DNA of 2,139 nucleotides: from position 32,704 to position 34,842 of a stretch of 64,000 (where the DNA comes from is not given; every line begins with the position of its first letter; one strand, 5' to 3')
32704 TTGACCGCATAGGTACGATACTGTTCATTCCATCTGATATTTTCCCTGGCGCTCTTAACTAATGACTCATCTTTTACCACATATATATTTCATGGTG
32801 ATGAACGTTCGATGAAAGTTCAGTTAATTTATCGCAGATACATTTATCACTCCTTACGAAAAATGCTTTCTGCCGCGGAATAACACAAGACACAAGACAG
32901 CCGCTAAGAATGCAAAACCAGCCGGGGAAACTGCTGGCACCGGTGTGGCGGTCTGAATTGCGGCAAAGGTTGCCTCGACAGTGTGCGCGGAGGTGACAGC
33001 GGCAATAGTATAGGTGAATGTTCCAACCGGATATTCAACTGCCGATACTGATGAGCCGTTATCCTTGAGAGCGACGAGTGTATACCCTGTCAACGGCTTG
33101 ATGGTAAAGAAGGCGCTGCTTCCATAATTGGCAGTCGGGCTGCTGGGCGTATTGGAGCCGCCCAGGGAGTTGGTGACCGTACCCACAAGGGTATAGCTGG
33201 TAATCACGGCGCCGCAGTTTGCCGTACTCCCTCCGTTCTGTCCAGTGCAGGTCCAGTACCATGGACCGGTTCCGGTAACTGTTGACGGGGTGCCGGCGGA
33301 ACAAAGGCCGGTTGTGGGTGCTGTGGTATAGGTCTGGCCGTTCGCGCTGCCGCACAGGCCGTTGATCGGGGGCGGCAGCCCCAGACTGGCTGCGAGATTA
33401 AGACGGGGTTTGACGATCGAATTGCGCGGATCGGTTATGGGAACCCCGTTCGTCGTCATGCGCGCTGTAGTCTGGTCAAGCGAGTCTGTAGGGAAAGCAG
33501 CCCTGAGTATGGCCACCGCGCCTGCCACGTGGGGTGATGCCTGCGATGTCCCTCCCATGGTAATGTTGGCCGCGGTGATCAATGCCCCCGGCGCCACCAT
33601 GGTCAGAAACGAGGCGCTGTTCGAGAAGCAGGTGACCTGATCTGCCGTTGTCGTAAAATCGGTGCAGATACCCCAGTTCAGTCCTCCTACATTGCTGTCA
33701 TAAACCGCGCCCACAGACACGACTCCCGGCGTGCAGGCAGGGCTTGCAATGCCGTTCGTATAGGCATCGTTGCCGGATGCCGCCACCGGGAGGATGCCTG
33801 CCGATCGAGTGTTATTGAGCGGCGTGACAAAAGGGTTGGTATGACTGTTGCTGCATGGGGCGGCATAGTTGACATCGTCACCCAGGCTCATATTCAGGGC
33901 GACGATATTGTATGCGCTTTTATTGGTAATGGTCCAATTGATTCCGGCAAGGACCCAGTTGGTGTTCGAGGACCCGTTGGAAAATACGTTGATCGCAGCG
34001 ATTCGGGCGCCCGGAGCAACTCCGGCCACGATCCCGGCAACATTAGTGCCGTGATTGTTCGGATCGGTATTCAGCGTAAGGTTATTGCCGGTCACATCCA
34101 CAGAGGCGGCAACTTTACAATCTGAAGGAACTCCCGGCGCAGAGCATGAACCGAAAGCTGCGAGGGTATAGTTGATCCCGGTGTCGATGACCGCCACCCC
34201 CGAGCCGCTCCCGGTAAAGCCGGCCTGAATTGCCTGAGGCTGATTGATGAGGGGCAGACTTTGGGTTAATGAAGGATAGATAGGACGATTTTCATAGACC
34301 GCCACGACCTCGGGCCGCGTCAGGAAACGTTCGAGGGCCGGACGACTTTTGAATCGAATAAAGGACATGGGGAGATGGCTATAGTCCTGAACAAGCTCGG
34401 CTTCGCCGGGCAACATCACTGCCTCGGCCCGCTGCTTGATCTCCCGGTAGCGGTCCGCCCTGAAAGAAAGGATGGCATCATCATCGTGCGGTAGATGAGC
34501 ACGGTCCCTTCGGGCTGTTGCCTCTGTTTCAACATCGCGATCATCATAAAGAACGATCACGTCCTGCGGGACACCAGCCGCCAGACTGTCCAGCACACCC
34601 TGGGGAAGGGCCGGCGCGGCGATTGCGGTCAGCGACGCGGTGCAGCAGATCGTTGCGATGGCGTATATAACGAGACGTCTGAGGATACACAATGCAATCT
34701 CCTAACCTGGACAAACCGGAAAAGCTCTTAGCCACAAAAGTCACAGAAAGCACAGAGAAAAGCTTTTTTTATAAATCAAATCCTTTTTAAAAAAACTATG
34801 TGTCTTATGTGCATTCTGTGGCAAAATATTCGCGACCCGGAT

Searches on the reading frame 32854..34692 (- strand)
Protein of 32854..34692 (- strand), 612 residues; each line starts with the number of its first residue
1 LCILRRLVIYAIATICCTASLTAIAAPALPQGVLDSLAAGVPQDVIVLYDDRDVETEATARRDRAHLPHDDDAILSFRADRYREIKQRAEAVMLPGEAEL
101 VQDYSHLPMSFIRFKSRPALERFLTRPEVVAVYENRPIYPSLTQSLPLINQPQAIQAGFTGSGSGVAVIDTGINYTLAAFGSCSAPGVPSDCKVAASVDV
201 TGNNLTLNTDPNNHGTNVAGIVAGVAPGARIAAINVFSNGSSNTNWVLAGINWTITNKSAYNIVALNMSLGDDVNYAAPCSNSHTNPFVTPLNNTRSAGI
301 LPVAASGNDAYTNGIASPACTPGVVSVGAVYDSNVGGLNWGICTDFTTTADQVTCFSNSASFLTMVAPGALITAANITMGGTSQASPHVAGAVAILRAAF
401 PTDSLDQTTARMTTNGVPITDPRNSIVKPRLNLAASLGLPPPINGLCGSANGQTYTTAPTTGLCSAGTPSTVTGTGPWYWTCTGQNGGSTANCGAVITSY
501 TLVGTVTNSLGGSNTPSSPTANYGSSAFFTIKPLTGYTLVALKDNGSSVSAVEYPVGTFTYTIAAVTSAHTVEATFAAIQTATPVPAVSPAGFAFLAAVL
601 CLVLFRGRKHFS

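Call 61: search_protein_families(library=pfam, proteins=[window:32854-34692:-], max_evalue=0.0001)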
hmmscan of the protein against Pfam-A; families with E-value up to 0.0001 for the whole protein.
window:32854-34692:- (612 aa): 1 family
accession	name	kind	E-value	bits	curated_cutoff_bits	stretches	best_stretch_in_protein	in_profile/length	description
PF00082.27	Peptidase_S8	-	1.8e-27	96.8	21.8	1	161-411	1-268/288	Subtilase family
